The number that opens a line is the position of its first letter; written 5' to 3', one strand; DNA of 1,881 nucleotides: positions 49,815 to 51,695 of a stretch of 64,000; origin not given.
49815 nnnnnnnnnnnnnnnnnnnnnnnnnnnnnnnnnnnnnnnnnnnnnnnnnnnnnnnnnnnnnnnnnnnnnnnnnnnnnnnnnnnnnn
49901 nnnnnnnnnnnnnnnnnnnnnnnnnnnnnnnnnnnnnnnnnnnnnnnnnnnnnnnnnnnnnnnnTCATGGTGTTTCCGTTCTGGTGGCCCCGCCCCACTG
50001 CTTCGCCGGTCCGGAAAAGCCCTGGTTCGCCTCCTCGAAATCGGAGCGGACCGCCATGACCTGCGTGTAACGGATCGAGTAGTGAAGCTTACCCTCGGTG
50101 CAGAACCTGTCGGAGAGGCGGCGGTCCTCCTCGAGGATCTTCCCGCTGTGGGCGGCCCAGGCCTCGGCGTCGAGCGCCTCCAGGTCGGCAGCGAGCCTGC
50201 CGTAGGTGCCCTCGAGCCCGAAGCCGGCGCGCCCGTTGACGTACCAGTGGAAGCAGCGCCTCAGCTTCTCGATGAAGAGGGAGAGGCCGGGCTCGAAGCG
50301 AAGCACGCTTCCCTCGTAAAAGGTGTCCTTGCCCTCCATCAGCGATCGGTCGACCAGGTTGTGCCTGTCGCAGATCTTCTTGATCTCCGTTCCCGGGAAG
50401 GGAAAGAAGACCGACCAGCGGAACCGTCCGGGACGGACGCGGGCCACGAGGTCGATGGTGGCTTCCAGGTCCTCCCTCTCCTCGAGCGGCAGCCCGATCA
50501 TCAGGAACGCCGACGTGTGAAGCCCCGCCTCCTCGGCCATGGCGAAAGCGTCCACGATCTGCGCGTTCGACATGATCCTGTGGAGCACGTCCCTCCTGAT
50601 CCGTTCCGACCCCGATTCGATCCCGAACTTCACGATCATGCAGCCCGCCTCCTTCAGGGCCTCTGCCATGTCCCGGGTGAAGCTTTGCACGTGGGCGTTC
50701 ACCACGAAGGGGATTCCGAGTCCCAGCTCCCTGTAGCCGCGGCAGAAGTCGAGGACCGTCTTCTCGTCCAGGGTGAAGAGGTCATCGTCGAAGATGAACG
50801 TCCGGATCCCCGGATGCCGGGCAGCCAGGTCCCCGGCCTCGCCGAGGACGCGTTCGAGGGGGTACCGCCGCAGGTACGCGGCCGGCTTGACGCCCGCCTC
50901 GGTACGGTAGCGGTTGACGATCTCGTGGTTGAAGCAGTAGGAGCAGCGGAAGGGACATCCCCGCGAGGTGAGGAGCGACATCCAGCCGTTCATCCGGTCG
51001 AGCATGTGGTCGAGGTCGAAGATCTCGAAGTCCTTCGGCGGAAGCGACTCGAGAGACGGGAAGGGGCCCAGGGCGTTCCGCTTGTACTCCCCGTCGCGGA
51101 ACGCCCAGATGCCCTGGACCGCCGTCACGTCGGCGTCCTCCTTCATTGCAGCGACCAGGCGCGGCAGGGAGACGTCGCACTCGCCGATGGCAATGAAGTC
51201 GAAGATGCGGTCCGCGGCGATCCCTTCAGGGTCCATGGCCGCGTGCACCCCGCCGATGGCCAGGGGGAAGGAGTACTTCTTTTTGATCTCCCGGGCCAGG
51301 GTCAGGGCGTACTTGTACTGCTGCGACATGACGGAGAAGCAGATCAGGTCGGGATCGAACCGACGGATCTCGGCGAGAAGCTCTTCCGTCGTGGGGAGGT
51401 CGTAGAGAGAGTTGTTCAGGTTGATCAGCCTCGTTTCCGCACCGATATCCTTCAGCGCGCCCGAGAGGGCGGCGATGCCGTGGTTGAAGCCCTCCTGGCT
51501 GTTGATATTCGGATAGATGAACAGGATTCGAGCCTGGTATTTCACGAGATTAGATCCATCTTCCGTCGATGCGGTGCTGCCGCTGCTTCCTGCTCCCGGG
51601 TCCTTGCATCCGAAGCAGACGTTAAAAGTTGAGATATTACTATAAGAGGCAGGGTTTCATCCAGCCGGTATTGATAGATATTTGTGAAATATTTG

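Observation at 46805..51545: Unusual operon: class-B (B12) radical SAM enzyme, PtsN-like EIIA, 63-aa Cys-rich protein, then iorA-iorB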

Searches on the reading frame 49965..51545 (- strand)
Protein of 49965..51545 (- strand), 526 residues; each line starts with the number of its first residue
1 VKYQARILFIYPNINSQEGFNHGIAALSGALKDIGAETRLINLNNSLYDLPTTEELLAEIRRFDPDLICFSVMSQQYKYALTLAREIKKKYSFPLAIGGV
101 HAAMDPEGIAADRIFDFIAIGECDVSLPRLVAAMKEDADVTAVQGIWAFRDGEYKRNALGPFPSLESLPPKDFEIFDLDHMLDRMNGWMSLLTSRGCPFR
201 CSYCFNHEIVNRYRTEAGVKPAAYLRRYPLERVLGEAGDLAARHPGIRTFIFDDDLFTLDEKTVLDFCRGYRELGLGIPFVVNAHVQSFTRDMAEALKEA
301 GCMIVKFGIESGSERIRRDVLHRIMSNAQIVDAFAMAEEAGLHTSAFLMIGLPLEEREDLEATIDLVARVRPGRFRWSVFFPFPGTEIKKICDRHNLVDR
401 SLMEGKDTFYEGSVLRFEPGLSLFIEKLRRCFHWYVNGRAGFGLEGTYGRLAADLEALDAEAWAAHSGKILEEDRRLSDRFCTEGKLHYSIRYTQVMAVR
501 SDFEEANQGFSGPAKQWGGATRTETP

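Call 3: search_protein_families(library=pfam, proteins=[window:49965-51545:-], max_evalue=0.01)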
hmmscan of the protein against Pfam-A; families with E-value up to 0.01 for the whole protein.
window:49965-51545:- (526 aa): 3 families
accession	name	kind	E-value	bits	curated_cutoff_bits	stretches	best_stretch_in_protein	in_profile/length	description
PF04055.27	Radical_SAM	-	3.3e-20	73.3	29.5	1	193-367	3-166/166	Radical SAM superfamily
PF02310.24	B12-binding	-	6.2e-14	52.3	32.1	1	19-129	12-119/121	B12 binding domain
PF19864.5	Radical_SAM_N2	-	0.0014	18.5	29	1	89-136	82-127/151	Radical SAM proteins, N-terminal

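Call 4: search_protein_families(library=ncbifam, proteins=[window:49965-51545:-], max_evalue=0.01)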
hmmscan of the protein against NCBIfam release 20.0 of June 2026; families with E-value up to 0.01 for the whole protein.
window:49965-51545:- (526 aa): 30 families (the best 25 are shown)
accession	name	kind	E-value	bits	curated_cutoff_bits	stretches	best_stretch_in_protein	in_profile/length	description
NF050148.1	rSAM_ApyD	equivalog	1.8e-35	122.5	750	1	39-387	49-388/645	RiPP biosynthesis radical SAM protein ApyD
TIGR04013.1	B12_SAM_MJ_1487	hypoth_equivalog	1.6e-29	103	251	2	53-207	31-170/382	TIGR04013 family B12-binding domain/radical SAM domain-containing protein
TIGR03471.1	HpnJ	equivalog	4.1e-28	98.5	577.6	1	64-400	68-395/472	hopanoid biosynthesis associated radical SAM protein HpnJ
TIGR02026.1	BchE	equivalog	6.2e-24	84.7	481.35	1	22-401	23-397/497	magnesium-protoporphyrin IX monomethyl ester anaerobic oxidative cyclase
NF033070.1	rSAM_AprD4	equivalog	1e-22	80.7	500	1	186-396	194-394/456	AprD4 family radical SAM diol-dehydratase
TIGR04479.1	bcpD_PhpK_rSAM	subfamily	2.5e-22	79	600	1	120-397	177-436/504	PhpK family radical SAM P-methyltransferase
TIGR04072.2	rSAM_ladder_B12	equivalog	1.8e-19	69.7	360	1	21-410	18-390/443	lipid biosynthesis B12-binding/radical SAM protein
TIGR04014.1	B12_SAM_MJ_0865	equivalog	8.2e-19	67.7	360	1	55-396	29-362/434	methyl-coenzyme M reductase glutamine C-methyltransferase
TIGR03975.1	rSAM_ocin_1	subfamily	1.5e-17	63.4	281.85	1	54-367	118-427/606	RiPP maturation radical SAM C-methyltransferase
TIGR04295.1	B12_rSAM_oligo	hypoth_equivalog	2.6e-13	49.4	400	1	84-334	94-327/422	TIGR04295 family B12-binding domain-containing radical SAM protein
NF038361.1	rSAM_Sden_1168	equivalog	5.9e-13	48.2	575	1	42-370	117-451/560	Sden_1168 family B12-binding radical SAM P-methyltransferase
TIGR04367.1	HpnR_B12_rSAM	equivalog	9e-13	47.6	650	1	23-391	24-372/490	hopanoid C-3 methylase HpnR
TIGR04190.1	B12_SAM_Ta0216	equivalog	2.3e-09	36.4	500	1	190-370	221-394/554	TIGR04190 family B12-binding domain/radical SAM domain protein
TIGR03960.1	rSAM_fuse_unch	hypoth_equivalog_domain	2.5e-08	32.9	462.3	1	285-370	339-424/605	TIGR03960 family B12-binding radical SAM protein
NF033712.0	B12_rSAM_KedN5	subfamily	1.6e-07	30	700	1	49-205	50-212/624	KedN5 family methylcobalamin-dependent radical SAM C-methyltransferase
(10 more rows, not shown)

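Call 8: find_homologous_proteins(query=window:49965-51545:-, max_evalue=1e-20)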
Query window:49965-51545:- (526 aa): 1065 proteins with E <= 1e-20 among 8000 candidates; the best 120 are listed.
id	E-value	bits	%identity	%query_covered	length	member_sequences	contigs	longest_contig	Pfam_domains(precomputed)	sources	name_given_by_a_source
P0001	0.0e+0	1216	100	100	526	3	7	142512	PF04055.28,PF02310.25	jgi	-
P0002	0.0e+0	1034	83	100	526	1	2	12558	PF04055.28,PF02310.25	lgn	-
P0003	1.7e-250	850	68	99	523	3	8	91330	PF04055.28,PF02310.25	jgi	-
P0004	2.2e-250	850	69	99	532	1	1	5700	PF04055.28,PF02310.25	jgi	-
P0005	1.5e-246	837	69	99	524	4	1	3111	PF04055.28,PF02310.25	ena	-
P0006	4.8e-245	832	68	98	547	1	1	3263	PF04055.28,PF02310.25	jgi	jgi:radical SAM superfamily enzyme YgiQ (UPF0313 family)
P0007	1.8e-242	824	67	100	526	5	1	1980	PF04055.28,PF02310.25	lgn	-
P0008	2.4e-238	810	66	99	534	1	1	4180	PF04055.28,PF02310.25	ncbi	-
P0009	8.8e-233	792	66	98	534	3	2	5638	PF04055.28,PF02310.25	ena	-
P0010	1.0e-227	775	65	100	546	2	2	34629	PF04055.28,PF02310.25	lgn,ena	-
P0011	2.3e-223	761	63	98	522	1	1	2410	PF04055.28,PF02310.25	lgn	-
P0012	1.4e-221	755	60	98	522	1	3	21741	PF04055.28,PF02310.25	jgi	-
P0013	3.4e-218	744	62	98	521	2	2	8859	PF04055.28,PF02310.25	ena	-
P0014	1.4e-216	738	61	98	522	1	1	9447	PF04055.28,PF02310.25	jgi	jgi:radical SAM superfamily enzyme YgiQ (UPF0313 family)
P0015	6.3e-215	733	60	98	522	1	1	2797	PF04055.28,PF02310.25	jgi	jgi:radical SAM superfamily enzyme YgiQ (UPF0313 family)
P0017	7.4e-209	713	58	98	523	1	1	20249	PF04055.28,PF02310.25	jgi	jgi:radical SAM superfamily enzyme YgiQ (UPF0313 family)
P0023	2.1e-201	688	56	98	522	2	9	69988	PF04055.28,PF02310.25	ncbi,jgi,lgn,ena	-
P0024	3.8e-201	687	57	99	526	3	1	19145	PF04055.28,PF02310.25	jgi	-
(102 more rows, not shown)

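Call 10: find_related_loci(query=A1, collection=genome_contigs, flank=10000)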
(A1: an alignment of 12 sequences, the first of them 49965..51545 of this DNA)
Query A1 (526 aa) in genome_contigs; peptide patterns used: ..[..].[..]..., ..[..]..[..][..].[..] (x = any residue, [..] = any of these).
279 stretches matched a pattern; 241 encode a relative of the query (tblastn E <= 1e-3); the best 80 are kept; 80 distinct loci.
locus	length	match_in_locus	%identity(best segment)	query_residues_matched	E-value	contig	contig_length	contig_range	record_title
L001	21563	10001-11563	69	5-525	0e+0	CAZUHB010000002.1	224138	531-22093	MAG TPA_asm: uncultured Phycisphaerales bacterium isolate binchicken_co97_479 genome assembly, contig: NODE_56_length_22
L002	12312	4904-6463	69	5-521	0e+0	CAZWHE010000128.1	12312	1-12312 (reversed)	MAG TPA_asm: uncultured Phycisphaerales bacterium isolate binchicken_co65_83 genome assembly, contig: NODE_20444_length_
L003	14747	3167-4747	67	1-525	0e+0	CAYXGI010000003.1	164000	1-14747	MAG TPA_asm: uncultured Phycisphaerales bacterium isolate binchicken_co147_286 genome assembly, contig: NODE_126_length_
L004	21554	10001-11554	50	6-517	0e+0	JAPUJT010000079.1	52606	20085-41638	MAG: Planctomycetota bacterium isolate KW1-S15_114 KW1-S15_114_cg79, whole genome shotgun sequence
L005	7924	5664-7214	53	6-509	0e+0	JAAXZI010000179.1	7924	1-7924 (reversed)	MAG: Phycisphaerae bacterium isolate AS01afH2WH_3 26377_AS01, whole genome shotgun sequence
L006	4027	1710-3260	53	6-509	0e+0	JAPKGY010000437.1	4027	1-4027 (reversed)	MAG: Phycisphaerae bacterium isolate PDA_C_MAG.97 MAG.97_437, whole genome shotgun sequence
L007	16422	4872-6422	54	6-509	1e-180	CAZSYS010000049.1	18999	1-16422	MAG TPA_asm: uncultured Planctomycetales bacterium isolate binchicken_co58_26 genome assembly, contig: NODE_2310_length_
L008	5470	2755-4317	52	1-509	0e+0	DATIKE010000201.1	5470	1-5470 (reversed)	MAG TPA_asm: Phycisphaerae bacterium isolate SMAG_U15710 k141_221957, whole genome shotgun sequence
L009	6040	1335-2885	52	6-509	0e+0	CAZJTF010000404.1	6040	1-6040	MAG TPA_asm: uncultured Planctomycetales bacterium isolate binchicken_co235_68 genome assembly, contig: NODE_28348_lengt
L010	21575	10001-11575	52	4-517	6e-179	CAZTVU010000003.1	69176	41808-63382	MAG TPA_asm: uncultured Planctomycetales bacterium isolate binchicken_co135_172 genome assembly, contig: NODE_916_length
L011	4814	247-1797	51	6-509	0e+0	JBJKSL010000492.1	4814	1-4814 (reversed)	MAG: Phycisphaerae bacterium isolate Bin_81 S1Ck127_2394538_flag_1_multi_4.0000_len_4814, whole genome shotgun sequence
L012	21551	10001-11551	52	6-509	2e-178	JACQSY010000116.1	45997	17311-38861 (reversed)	MAG: Acidobacteria bacterium isolate NC_groundwater_1397_Ag_S-0.65um_54_40 S_p65_S5_coassembly_k141_3923174, whole genom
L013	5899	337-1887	51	6-509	0e+0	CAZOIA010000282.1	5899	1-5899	MAG TPA_asm: uncultured Planctomycetales bacterium isolate binchicken_co262_338 genome assembly, contig: NODE_15721_leng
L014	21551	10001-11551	51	6-509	2e-177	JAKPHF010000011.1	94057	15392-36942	MAG: Planctomycetota bacterium isolate USOA134_maxbin.073 k141_791373, whole genome shotgun sequence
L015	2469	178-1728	50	6-509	0e+0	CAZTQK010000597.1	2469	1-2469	MAG TPA_asm: uncultured Planctomycetales bacterium isolate binchicken_co74_144 genome assembly, contig: NODE_103336_leng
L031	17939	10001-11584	49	6-517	1e-168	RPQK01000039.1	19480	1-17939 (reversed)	MAG: Acidobacteria bacterium isolate metabat2.299 metabat2.299_Contig_420807, whole genome shotgun sequence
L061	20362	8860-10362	46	6-505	2e-151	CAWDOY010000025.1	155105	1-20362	MAG: uncultured delta proteobacterium isolate MFD04716.bin.2.301 genome assembly, contig: contig_36750, whole genome sho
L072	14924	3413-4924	47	2-505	9e-150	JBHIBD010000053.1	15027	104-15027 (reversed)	MAG: Candidatus Brocadiales bacterium isolate K_2_bin.28 NODE_1965_length_15027_cov_12.701309, whole genome shotgun sequ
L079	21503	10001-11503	45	6-505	1e-148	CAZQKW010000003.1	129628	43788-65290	MAG TPA_asm: uncultured Thermodesulfobacteriota bacterium isolate binchicken_co107_87 genome assembly, contig: NODE_275_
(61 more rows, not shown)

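Call 14: find_encoding_contigs(protein=P0001, flank=10000, max_places=3)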
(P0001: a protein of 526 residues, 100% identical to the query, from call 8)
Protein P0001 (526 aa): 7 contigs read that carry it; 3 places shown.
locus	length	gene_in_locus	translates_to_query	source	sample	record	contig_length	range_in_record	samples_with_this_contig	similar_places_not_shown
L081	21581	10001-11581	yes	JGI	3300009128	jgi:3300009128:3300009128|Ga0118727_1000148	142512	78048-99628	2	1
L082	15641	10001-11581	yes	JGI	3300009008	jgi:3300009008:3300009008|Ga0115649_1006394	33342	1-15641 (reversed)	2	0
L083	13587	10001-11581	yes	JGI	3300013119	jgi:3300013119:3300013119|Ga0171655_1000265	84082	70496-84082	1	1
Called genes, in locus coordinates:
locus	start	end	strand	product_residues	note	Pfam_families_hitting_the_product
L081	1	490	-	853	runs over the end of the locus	PF00069:Pkinase, PF07714:PK_Tyr_Ser-Thr, PF03781:FGE-sulfatase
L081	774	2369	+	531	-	PF22148:Fervidolysin_NPro-like, PF00082:Peptidase_S8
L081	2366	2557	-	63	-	-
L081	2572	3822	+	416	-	PF00248:Aldo_ket_red, PF13187:Fer4_9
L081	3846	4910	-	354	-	-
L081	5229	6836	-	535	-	-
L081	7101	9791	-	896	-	PF02985:HEAT (faint), PF13646:HEAT_2, PF00092:VWA, PF13768:VWA_3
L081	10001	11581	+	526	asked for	PF02310:B12-binding, PF04055:Radical_SAM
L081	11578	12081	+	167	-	PF00359:PTS_EIIA_2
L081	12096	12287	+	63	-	PF20095:DUF6485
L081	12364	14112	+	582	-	PF01855:POR_N, PF02775:TPP_enzyme_C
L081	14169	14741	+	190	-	PF01558:POR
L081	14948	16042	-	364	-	PF13173:AAA_14, PF13635:DUF4143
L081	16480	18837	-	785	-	-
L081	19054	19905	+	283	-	PF03437:BtpA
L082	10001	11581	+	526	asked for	PF02310:B12-binding, PF04055:Radical_SAM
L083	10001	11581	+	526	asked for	PF02310:B12-binding, PF04055:Radical_SAM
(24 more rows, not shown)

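Call 15: find_encoding_contigs(protein=P0002, flank=10000, max_places=3)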
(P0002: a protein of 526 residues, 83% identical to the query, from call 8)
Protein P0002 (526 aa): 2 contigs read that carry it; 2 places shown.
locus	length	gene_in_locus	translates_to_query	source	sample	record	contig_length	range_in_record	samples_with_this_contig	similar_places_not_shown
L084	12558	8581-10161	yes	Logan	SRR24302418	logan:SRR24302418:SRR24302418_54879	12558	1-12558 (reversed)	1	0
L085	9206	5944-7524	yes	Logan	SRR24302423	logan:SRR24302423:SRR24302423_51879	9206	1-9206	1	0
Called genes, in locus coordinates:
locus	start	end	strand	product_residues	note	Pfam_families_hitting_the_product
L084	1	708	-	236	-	?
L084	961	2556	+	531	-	PF22148:Fervidolysin_NPro-like (weak), PF00082:Peptidase_S8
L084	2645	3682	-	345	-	-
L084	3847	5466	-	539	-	-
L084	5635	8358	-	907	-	PF02985:HEAT (faint), PF13646:HEAT_2, PF00092:VWA, PF13768:VWA_3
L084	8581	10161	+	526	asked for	PF02310:B12-binding, PF04055:Radical_SAM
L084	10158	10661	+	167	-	PF00359:PTS_EIIA_2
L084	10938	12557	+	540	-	?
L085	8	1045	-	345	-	-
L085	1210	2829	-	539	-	-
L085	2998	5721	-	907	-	PF02985:HEAT (faint), PF13646:HEAT_2, PF00092:VWA, PF13768:VWA_3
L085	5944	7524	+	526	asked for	PF02310:B12-binding, PF04055:Radical_SAM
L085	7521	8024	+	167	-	PF00359:PTS_EIIA_2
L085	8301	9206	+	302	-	?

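Call 20: find_encoding_contigs(protein=P0012, flank=8000, max_places=2)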
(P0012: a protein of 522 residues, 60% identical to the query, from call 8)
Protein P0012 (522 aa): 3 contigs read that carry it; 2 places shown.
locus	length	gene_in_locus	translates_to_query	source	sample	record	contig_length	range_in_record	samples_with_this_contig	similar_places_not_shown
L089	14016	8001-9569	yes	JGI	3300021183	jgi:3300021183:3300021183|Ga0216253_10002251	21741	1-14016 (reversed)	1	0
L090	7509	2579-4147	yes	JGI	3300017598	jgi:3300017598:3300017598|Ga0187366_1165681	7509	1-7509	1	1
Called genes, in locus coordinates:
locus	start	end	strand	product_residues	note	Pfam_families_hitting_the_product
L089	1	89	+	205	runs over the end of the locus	PF13505:OMP_b-brl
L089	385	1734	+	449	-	PF05048:NosD (faint), PF02415:Chlam_PMP (faint)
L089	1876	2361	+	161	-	-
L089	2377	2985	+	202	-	PF01546:Peptidase_M20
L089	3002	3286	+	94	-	PF07687:M20_dimer (weak)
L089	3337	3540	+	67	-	-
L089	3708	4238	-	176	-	-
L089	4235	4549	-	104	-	PF09907:HigB_toxin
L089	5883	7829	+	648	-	PF13715:CarbopepD_reg_2 (faint), PF13620:CarboxypepD_reg, PF13620:CarboxypepD_reg, PF22904:NOMO1-like_2nd (weak), PF13620:CarboxypepD_reg, PF17210:SdrD_B, PF17802:SpaA (weak), PF22904:NOMO1-like_2nd (weak), +12 more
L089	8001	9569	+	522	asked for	PF02310:B12-binding, PF04055:Radical_SAM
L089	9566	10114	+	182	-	PF00359:PTS_EIIA_2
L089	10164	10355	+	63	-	PF20095:DUF6485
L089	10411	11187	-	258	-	PF01558:POR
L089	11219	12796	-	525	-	PF01855:POR_N, PF02775:TPP_enzyme_C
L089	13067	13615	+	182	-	-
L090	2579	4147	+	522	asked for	PF02310:B12-binding, PF04055:Radical_SAM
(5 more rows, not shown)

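Call 21: find_encoding_contigs(protein=P0023, flank=8000, max_places=2)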
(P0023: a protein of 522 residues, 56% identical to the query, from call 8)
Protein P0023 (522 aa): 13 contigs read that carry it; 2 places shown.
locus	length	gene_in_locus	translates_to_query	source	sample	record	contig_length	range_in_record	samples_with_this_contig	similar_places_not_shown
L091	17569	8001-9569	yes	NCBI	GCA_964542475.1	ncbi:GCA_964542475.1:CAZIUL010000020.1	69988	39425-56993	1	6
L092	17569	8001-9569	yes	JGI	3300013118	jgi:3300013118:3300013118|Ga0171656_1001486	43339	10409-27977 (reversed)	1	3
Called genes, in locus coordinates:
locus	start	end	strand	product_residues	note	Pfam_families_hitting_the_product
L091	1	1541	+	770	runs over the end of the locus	PF08126:Propeptide_C25 (faint), PF01364:Peptidase_C25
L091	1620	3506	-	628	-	PF08439:Peptidase_M3_N, PF01432:Peptidase_M3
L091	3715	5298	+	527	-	PF00884:Sulfatase, PF01663:Phosphodiest (weak), PF16347:SGSH_C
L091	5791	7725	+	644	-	PF22904:NOMO1-like_2nd (faint), PF00775:Dioxygenase_C (faint), PF02369:Big_1 (faint), PF10670:DUF4198 (faint), PF13620:CarboxypepD_reg, PF13715:CarbopepD_reg_2 (faint), PF09430:EMC7_beta-sandw (faint), PF13620:CarboxypepD_reg, +5 more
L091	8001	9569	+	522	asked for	PF02310:B12-binding, PF04055:Radical_SAM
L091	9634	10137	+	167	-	PF00359:PTS_EIIA_2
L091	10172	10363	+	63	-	PF20095:DUF6485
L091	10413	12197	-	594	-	PF02310:B12-binding, PF04055:Radical_SAM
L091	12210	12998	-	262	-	PF01558:POR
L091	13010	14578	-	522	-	PF01855:POR_N, PF02775:TPP_enzyme_C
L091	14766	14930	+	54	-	-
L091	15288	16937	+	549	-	PF13426:PAS_9 (weak), PF00512:HisKA, PF02518:HATPase_c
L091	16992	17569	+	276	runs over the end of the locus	PF03437:BtpA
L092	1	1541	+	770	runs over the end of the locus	PF08126:Propeptide_C25 (faint), PF01364:Peptidase_C25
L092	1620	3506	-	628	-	PF08439:Peptidase_M3_N, PF01432:Peptidase_M3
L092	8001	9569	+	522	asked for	PF02310:B12-binding, PF04055:Radical_SAM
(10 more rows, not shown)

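Call 31: search_solved_structures(query=window:49965-51545:-, max_evalue=0.001)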
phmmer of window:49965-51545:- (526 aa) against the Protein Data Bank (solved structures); distinct sequences matched with E-value up to 0.001: 3.
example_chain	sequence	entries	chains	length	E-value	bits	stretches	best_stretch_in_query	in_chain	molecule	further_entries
6fd2_B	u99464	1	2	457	2.2e-21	79.3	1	151-400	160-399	Putative apramycin biosynthetic oxidoreductase 4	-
9ccb_A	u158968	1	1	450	1.3e-12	50.4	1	96-389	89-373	Radical SAM core domain-containing protein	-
7kdx_A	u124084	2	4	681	6.1e-06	28.3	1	63-260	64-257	Methyltransferase TokK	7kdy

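Call 50: predict_structure(alignment_id=A1)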
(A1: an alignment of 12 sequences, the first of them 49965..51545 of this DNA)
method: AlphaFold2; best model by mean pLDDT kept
length: 526 residues; sequences in the alignment: 12
mean_pLDDT: 88.4   pTM: 0.87
mean pLDDT of the five models: 88.4, 88.2, 88.0, 88.0, 84.1
residues with pLDDT >= 90: 326; 70-90: 165; 50-70: 16; < 50: 19
segments of 3 or more residues with pLDDT < 50: 506-513, 517-526
pLDDT, mean of each block of 10 residues (from residue 1): 85 78 94 96 85 94 97 87 96 95 91 96 93 92 94 91 91 93 85 85 82 88 87 95 94 82 96 94 91 96 90 91 90 95 91 93 96 90 85 90 71 84 91 96 94 95 90 91 93 81 62 44 29
secondary structure, 60 per line:
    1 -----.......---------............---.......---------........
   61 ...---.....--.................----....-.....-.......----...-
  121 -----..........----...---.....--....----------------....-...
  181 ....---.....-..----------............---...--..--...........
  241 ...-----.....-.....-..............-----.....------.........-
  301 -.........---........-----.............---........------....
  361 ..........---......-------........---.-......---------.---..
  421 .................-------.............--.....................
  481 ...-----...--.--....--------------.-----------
elements in order: E6-12 H22-33 E37-43 H53-63 E67-71 H74-90 E95-98 H100-104 H106-112 E117-119 H126-135 E146-150 E153-156 H173-176 H178-184 E188-192 H206-217 H230-243 E249-253 H255-259 H261-274 E280-284 H291-299 E302-310 H314-321 H327-339 E343-350 H357-370 E374-379 H387-394 H400-405 H419-437 H445-457 H460-483 E489-491 E497-500
